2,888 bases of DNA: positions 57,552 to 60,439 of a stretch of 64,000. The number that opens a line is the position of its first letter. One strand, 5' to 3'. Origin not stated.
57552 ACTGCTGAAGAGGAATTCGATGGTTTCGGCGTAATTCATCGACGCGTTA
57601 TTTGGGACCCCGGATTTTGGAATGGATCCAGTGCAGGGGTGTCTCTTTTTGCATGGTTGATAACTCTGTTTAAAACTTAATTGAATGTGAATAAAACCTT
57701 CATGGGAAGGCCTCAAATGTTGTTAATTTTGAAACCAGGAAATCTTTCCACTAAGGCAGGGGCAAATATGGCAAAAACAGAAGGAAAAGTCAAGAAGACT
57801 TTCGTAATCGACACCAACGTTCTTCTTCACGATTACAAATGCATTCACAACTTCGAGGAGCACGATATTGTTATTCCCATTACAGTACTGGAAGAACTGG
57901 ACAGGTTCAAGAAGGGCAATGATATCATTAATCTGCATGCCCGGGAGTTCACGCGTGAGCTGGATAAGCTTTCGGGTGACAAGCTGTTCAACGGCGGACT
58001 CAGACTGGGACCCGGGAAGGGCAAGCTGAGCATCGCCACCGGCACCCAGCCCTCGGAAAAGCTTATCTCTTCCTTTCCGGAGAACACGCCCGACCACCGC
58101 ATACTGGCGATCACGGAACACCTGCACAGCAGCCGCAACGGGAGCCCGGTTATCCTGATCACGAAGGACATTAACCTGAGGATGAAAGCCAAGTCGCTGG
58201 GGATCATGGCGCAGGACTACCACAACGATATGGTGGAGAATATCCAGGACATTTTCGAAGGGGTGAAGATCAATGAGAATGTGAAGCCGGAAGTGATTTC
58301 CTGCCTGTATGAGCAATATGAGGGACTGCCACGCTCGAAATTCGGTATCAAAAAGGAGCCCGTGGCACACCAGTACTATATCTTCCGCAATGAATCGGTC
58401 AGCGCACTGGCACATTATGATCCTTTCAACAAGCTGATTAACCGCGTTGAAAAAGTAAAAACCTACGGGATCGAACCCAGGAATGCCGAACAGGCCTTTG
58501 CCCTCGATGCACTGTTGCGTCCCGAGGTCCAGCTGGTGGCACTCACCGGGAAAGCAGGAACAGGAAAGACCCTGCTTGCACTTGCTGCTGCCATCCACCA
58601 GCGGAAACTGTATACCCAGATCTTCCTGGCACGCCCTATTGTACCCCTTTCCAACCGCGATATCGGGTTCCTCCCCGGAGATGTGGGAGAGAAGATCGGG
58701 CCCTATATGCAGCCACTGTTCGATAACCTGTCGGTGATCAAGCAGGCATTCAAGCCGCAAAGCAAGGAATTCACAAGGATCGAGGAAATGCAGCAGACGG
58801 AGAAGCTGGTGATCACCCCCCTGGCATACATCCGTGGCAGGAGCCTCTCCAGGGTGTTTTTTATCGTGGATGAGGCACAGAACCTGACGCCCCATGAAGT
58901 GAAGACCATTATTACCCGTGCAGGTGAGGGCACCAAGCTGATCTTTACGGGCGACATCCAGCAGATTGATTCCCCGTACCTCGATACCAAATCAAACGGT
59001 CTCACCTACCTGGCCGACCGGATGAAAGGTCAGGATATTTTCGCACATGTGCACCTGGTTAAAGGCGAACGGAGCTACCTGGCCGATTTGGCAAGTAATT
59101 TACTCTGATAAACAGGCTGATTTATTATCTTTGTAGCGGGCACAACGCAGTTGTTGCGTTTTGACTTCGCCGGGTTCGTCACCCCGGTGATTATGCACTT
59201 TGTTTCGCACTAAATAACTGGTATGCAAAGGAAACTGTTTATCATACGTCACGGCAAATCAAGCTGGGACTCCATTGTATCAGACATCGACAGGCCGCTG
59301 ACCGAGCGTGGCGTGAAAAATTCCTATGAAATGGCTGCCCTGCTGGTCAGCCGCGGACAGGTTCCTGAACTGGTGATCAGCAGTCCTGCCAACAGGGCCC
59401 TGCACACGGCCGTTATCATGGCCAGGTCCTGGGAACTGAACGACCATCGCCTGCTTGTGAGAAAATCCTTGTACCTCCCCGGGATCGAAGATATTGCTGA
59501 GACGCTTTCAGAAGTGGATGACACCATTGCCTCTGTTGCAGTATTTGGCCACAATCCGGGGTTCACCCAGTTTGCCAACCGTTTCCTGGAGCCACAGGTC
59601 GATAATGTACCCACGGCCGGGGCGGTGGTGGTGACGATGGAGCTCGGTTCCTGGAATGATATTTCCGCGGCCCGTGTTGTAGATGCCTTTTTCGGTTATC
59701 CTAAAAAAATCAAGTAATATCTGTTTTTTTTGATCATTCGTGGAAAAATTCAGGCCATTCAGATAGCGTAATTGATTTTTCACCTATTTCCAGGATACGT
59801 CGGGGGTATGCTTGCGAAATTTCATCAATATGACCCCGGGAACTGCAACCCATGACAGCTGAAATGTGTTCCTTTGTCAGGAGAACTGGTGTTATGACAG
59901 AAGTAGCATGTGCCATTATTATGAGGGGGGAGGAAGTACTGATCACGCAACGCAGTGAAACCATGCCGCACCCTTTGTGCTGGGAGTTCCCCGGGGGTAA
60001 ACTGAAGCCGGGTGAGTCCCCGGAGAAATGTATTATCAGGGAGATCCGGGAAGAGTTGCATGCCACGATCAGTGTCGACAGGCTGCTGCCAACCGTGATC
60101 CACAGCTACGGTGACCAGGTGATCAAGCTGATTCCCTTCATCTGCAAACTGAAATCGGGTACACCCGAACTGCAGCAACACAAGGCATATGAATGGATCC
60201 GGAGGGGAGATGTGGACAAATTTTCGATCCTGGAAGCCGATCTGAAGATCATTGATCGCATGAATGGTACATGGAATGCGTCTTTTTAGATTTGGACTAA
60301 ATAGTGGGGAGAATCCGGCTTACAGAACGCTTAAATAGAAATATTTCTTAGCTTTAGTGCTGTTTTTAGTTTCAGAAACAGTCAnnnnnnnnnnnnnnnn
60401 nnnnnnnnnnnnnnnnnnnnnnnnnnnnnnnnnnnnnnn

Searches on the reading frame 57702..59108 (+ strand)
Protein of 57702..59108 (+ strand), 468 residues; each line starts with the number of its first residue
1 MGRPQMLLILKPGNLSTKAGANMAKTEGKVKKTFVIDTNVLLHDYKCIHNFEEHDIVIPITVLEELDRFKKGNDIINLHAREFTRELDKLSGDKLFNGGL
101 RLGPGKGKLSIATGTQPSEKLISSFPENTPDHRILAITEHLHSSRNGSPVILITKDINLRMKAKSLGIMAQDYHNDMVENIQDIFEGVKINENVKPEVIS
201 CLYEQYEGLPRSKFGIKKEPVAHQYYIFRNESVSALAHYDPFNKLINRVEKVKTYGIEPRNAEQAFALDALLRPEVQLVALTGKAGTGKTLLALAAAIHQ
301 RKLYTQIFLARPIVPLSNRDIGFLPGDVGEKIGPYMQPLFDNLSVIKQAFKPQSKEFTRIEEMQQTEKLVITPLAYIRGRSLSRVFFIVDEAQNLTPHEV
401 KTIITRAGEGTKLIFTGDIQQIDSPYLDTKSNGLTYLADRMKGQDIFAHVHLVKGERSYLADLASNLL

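Call 66: search_protein_families(library=pfam, proteins=[window:57702-59108:+], max_evalue=0.0001)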
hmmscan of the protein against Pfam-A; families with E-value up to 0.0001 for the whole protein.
window:57702-59108:+ (468 aa): 4 families
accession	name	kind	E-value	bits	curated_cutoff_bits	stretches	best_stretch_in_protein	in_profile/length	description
PF02562.22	PhoH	-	2.8e-48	164.6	27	1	257-453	2-187/205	PhoH-like protein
PF13638.12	PIN_4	-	3.1e-35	121.8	21.9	1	34-174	1-132/132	PIN domain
PF13604.12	AAA_30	-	7.8e-09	36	27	0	261-299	3-42/191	AAA domain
PF13245.12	AAA_19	-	1.1e-05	26.1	25.1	0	378-422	85-129/134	AAA domain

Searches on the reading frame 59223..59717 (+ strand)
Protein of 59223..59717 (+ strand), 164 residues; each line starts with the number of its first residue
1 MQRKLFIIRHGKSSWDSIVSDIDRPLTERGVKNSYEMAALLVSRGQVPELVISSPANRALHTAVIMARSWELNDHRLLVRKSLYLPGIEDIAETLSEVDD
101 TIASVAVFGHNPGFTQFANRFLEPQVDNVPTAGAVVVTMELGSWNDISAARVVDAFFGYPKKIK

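Call 66: search_protein_families(library=pfam, proteins=[window:59223-59717:+], max_evalue=0.0001)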
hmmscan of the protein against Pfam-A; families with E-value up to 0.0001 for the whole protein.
window:59223-59717:+ (164 aa): 1 family
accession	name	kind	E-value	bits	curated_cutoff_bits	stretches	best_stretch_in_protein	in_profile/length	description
PF00300.27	His_Phos_1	-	2.4e-08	34.3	21.7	1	5-71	1-68/194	Histidine phosphatase superfamily (branch 1)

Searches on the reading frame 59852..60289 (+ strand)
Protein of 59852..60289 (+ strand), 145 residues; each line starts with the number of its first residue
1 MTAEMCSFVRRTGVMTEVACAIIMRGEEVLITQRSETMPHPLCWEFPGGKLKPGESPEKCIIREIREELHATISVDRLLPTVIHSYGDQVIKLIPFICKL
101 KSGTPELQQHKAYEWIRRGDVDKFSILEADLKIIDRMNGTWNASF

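Call 67: search_protein_families(library=pfam, proteins=[window:59852-60289:+], max_evalue=0.0001)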
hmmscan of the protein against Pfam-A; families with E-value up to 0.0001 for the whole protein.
window:59852-60289:+ (145 aa): 2 families
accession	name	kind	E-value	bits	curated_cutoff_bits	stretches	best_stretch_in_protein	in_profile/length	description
PF00293.34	NUDIX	-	5.4e-16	59.3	21.1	1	19-130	6-127/134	NUDIX domain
PF14815.12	NUDIX_4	-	2.4e-15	56.7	35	1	20-135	2-112/113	NUDIX domain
